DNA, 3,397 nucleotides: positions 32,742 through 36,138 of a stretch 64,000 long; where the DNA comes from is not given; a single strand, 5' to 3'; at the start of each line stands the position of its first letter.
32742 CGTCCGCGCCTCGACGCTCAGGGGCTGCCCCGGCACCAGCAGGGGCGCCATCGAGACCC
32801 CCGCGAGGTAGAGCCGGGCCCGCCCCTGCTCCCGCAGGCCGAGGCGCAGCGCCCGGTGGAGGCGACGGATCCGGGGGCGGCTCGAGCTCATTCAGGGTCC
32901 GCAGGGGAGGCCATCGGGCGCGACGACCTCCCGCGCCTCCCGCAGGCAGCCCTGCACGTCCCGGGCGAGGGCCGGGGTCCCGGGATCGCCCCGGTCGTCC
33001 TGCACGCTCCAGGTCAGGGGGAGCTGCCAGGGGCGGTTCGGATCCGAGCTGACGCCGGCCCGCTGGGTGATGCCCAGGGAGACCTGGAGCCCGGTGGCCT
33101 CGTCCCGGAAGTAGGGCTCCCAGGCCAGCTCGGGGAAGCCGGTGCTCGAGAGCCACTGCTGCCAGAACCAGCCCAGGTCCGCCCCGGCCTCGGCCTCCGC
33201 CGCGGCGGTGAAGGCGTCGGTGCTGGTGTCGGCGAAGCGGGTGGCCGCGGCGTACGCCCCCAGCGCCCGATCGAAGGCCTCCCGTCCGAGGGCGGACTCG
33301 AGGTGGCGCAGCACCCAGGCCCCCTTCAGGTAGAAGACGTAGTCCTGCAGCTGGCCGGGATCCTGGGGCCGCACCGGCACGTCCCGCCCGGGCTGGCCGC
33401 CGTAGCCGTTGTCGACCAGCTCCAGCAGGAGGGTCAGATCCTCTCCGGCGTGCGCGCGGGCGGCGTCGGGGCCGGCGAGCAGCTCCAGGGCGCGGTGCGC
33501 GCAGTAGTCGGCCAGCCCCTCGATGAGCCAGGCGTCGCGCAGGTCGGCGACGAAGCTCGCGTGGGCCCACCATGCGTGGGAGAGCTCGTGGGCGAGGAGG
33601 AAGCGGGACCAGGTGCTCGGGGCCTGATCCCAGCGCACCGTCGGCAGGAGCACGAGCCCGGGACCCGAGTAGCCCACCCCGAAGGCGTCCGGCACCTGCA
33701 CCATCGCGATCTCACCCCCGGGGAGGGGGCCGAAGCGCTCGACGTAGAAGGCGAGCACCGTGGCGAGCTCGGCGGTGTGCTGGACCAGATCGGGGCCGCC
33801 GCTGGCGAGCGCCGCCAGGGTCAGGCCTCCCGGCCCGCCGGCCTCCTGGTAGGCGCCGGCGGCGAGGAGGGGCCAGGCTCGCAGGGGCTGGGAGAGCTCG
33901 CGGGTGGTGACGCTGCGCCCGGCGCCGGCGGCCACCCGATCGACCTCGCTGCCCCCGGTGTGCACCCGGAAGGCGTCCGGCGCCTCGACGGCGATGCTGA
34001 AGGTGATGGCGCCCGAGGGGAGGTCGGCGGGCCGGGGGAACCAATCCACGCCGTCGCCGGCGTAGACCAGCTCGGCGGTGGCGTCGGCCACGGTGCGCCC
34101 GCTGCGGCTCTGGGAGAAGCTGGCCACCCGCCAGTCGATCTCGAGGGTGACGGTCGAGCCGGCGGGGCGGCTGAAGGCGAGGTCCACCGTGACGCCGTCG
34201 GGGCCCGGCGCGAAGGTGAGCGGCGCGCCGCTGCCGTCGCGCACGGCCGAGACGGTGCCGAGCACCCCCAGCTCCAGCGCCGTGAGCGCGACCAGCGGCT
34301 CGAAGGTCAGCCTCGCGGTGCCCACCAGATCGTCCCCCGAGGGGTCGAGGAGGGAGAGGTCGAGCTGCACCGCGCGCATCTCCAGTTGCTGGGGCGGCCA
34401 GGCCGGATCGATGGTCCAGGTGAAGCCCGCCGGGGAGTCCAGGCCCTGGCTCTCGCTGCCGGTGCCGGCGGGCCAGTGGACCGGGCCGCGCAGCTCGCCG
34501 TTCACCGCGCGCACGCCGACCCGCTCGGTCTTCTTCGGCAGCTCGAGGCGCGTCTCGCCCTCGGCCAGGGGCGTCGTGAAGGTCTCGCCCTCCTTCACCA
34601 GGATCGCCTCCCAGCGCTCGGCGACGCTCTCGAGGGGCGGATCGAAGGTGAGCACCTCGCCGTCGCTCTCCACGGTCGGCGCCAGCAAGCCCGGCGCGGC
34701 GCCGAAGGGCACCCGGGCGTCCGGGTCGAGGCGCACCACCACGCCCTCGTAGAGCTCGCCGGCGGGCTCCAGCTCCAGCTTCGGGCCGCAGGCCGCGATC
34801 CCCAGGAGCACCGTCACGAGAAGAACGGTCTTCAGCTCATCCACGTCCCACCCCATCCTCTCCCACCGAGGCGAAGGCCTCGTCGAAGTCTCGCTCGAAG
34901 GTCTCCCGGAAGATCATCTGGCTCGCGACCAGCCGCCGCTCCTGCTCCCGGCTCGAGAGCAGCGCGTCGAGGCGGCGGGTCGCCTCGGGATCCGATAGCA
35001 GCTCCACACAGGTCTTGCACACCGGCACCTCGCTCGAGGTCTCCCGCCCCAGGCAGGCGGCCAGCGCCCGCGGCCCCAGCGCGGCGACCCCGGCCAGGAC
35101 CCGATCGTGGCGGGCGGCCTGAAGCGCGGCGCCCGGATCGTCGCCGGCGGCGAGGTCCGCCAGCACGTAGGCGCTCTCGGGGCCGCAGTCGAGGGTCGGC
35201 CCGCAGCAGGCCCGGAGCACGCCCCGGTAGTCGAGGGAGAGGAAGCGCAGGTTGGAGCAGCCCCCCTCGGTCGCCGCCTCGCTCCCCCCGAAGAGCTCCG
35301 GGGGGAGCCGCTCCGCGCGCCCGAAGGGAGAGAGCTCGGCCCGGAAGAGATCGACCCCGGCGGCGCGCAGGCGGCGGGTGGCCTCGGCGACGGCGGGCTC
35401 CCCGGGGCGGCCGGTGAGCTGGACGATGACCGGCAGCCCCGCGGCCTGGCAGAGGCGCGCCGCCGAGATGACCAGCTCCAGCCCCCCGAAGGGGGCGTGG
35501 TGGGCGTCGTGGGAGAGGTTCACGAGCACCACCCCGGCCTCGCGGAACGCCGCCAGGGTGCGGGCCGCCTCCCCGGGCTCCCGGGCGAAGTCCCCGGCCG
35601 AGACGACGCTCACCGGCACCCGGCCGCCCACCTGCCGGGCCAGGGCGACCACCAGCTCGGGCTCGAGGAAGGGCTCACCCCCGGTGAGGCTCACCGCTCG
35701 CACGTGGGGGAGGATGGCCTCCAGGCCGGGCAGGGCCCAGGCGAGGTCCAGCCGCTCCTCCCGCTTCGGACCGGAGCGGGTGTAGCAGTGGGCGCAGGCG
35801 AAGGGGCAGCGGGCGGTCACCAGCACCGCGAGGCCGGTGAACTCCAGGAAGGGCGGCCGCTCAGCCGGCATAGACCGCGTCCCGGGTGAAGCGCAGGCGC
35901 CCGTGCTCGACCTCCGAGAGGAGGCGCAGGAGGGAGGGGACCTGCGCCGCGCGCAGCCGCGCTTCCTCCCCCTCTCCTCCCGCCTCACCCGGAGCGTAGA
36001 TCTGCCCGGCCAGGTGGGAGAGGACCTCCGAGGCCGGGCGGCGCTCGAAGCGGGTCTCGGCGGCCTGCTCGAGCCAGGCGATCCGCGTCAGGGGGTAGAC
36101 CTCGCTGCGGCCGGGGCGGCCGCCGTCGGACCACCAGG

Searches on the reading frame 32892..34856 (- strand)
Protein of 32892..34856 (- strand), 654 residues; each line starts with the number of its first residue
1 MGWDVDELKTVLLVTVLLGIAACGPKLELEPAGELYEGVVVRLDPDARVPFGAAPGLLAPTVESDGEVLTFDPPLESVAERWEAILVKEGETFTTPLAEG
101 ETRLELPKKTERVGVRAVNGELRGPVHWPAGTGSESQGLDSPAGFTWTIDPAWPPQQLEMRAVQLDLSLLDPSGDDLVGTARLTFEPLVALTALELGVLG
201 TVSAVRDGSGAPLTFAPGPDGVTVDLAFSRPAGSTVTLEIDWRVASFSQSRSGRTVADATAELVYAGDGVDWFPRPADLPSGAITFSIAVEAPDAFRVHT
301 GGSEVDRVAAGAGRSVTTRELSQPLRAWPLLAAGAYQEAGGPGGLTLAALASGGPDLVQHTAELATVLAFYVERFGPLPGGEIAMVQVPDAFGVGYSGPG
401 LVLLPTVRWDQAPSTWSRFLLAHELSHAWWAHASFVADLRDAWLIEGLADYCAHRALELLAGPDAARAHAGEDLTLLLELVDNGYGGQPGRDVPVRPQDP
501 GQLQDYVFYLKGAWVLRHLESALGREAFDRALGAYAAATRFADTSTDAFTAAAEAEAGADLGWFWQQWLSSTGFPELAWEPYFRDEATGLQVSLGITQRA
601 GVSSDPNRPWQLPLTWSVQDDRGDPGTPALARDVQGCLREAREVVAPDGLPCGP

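Call 5: search_protein_families(library=ncbifam, proteins=[window:32892-34856:-], max_evalue=0.01)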
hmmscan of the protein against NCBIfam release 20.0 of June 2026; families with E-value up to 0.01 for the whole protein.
window:32892-34856:- (654 aa): 3 families
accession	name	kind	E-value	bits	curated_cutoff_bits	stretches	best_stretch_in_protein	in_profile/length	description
TIGR02412.1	pepN_strep_liv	equivalog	3.5e-10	38.8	591.2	1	420-587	290-457/832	aminopeptidase N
TIGR02414.1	pepN_proteo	equivalog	4e-08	31.9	718.2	1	494-625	357-490/868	aminopeptidase N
TIGR02411.1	leuko_A4_hydro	equivalog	9e-05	21.4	761.7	1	421-576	282-446/600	leukotriene-A(4) hydrolase/aminopeptidase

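Call 6: search_protein_families(library=pfam, proteins=[window:32892-34856:-], max_evalue=0.01)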
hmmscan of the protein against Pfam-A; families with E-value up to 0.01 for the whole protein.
window:32892-34856:- (654 aa): 1 family
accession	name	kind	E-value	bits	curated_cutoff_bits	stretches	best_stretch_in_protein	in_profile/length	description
PF01433.26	Peptidase_M1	-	2.6e-14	53.8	27.7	1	420-568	70-218/218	Peptidase family M1 domain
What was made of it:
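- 32892..34856 (-): M1-family-like metallopeptidase (654 aa) with HELSH-x18-E, no GAMEN motif and a lipobox-like N-terminus. PF01433 E=2.6e-14 (call 6).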

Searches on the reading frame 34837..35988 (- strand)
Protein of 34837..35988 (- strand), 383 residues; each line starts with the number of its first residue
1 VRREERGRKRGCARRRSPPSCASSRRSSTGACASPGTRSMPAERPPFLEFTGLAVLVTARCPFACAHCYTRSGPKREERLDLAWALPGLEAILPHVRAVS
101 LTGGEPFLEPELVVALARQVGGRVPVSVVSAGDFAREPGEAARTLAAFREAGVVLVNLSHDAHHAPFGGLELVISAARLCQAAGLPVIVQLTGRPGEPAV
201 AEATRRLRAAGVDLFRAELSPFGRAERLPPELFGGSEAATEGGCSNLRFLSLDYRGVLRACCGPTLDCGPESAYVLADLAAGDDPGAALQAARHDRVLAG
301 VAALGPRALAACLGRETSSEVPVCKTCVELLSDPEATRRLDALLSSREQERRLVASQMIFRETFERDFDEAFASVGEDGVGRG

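Call 5: search_protein_families(library=ncbifam, proteins=[window:34837-35988:-], max_evalue=0.01)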
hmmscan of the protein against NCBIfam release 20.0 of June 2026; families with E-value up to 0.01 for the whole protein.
window:34837-35988:- (383 aa): 24 families
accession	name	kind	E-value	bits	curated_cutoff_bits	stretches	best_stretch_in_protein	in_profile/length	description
TIGR04078.1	rSAM_yydG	equivalog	4.7e-09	36.1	300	1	54-167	4-120/309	YydG family radical SAM peptide epimerase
TIGR04303.1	GeoRSP_rSAM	equivalog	5.9e-08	32.6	400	1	57-165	11-113/325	GeoRSP system radical SAM/SPASM protein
TIGR04051.1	rSAM_NirJ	equivalog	4.1e-07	29.3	515.45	1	58-192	9-147/354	heme d1 biosynthesis radical SAM protein NirJ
TIGR04103.1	rSAM_nif11_3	equivalog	1e-06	27.6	725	1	57-162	11-112/412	nif11-class peptide radical SAM maturase 3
TIGR04055.1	rSAM_NirJ2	equivalog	1.3e-06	28.2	500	1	58-192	7-145/326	putative heme d1 biosynthesis radical SAM protein NirJ2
TIGR04167.1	rSAM_SeCys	equivalog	4.5e-06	26.1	300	1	53-114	10-72/303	arsenosugar biosynthesis radical SAM (seleno)protein ArsS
NF049973.1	radical_Rv1681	equivalog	6e-06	25.4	380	1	60-155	81-175/326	Rv1681 family radical SAM protein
TIGR02666.1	moaA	equivalog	8.1e-06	25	284.05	1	52-162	11-124/336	GTP 3',8-cyclase MoaA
TIGR03977.1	rSAM_pair_HxsC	equivalog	3.7e-05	22.7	267.9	1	54-127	28-100/292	His-Xaa-Ser system radical SAM maturase HxsC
NF038283.1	viperin_w_prok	equivalog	7.2e-05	22.1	180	1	57-135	8-95/281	viperin family antiviral radical SAM protein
TIGR02495.1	NrdG2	equivalog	7.7e-05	22.1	131.15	1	54-128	19-95/193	anaerobic ribonucleoside-triphosphate reductase activating protein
NF045646.2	rSAM_Se_TrsS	equivalog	0.00013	20.7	490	1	56-123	91-162/441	radical SAM (seleno)protein TrsS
TIGR03913.1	rad_SAM_trio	equivalog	0.00026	19.5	591.75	1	57-190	25-161/477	GDL motif peptide-associated radical SAM/SPASM maturase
NF047865.1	rSAM_PapB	equivalog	0.00031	20.1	340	1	51-120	3-78/330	PapB family radical SAM/SPASM ranthipeptide maturase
TIGR04053.2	TIGR04053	equivalog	0.00043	19.6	395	1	57-165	14-126/366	TIGR04053 family radical SAM/SPASM domain-containing protein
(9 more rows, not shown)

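Call 6: search_protein_families(library=pfam, proteins=[window:34837-35988:-], max_evalue=0.01)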
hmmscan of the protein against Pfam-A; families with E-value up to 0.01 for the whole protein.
window:34837-35988:- (383 aa): 2 families
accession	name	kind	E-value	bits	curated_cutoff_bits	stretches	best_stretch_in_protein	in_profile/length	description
PF04055.27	Radical_SAM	-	3.4e-12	47.3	29.5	1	56-198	2-155/166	Radical SAM superfamily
PF13353.11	Fer4_12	-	0.00014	22.6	22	1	55-125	9-82/137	4Fe-4S single cluster domain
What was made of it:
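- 34837..35871 (-): YydG-like radical SAM enzyme (344 aa from ATG 35871; 11-nt overlap with the upstream gene). PF04055 (call 6).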

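Call 85: search_solved_structures(query=window:34840-35868:-, max_evalue=0.01)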
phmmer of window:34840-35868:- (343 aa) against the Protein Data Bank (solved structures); distinct sequences matched with E-value up to 0.01: 4.
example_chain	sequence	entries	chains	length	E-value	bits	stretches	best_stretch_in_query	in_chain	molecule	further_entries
6efn_A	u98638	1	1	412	8.1e-05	25.3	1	16-185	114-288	Sporulation killing factor maturation protein SkfB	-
8ai6_A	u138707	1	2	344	0.0003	23.4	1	14-128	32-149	Putative peptide biosynthesis protein YydG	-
8ai1_A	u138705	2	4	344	0.0003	23.4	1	14-128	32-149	Putative peptide biosynthesis protein YydG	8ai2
8ai3_A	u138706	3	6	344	0.00031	23.4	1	14-128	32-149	Putative peptide biosynthesis protein YydG | Radical SAM core domain-containing protein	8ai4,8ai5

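Call 91: search_solved_structures(query=A8, max_evalue=0.001, show_alignments=2)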
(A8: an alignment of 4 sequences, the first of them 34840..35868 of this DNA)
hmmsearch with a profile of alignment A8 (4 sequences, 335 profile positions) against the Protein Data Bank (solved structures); distinct sequences matched with E-value up to 0.001: 21.
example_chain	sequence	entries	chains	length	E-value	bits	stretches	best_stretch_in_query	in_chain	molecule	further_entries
8ai6_A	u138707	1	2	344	1e-17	67.4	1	10-224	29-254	Putative peptide biosynthesis protein YydG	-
8ai1_A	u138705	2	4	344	1.1e-17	67.4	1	10-224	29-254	Putative peptide biosynthesis protein YydG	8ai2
8ai3_A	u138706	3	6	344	1.1e-16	64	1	10-139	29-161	Putative peptide biosynthesis protein YydG | Radical SAM core domain-containing protein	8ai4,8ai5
6efn_A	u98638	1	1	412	2.3e-09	40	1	13-188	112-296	Sporulation killing factor maturation protein SkfB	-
8wm2_A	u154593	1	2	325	1.8e-07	33.8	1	14-119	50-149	Fe-S radical SAM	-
9dfu_A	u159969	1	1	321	5.5e-07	32.2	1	15-96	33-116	Radical SAM core domain-containing protein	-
9dfn_A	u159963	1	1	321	6.4e-07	31.9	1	15-96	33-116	Radical SAM core domain-containing protein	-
2fb2_A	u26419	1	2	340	2.4e-06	30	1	10-154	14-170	Molybdenum cofactor biosynthesis protein A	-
7n7h_A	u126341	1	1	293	4.2e-06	29.3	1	15-96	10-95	VIPERIN-LIKE ENZYME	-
6b4c_A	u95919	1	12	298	1.3e-05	27.7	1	15-96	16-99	Viperin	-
9dgw_A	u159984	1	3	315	1.4e-05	27.6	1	15-96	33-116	Radical SAM core domain-containing protein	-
9dfw_A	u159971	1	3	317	1.4e-05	27.5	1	15-96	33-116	Radical SAM core domain-containing protein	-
1tv7_A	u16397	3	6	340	1.5e-05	27.4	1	11-154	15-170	Molybdenum cofactor biosynthesis protein A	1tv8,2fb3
7n7i_A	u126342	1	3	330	1.5e-05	27.4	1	15-96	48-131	Viperin-like enzyme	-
7vob_C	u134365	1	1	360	2.8e-05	26.6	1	18-185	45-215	Cytosylglucuronate decarboxylase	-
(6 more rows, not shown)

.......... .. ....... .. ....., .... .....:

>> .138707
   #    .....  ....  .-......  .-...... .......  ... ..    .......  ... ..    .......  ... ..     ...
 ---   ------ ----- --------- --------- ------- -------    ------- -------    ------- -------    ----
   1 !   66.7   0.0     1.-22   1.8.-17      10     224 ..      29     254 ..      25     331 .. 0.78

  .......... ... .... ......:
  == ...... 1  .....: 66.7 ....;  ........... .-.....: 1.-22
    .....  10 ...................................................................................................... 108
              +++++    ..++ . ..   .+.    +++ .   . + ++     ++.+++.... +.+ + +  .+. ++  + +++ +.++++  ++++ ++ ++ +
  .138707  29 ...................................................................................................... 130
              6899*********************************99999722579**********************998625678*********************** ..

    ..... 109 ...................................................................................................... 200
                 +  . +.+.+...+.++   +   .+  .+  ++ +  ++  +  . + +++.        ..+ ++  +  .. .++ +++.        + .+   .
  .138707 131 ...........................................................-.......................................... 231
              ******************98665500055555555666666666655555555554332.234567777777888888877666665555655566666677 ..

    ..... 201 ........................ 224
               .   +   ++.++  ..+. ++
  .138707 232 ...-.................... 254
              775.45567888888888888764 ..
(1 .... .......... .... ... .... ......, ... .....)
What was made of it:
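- The match has E=1e-17 and includes the CC motif (call 91). YydG is by far the best structural-sequence match: E=1e-17, against 2e-9 for the next best, SkfB (call 91).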
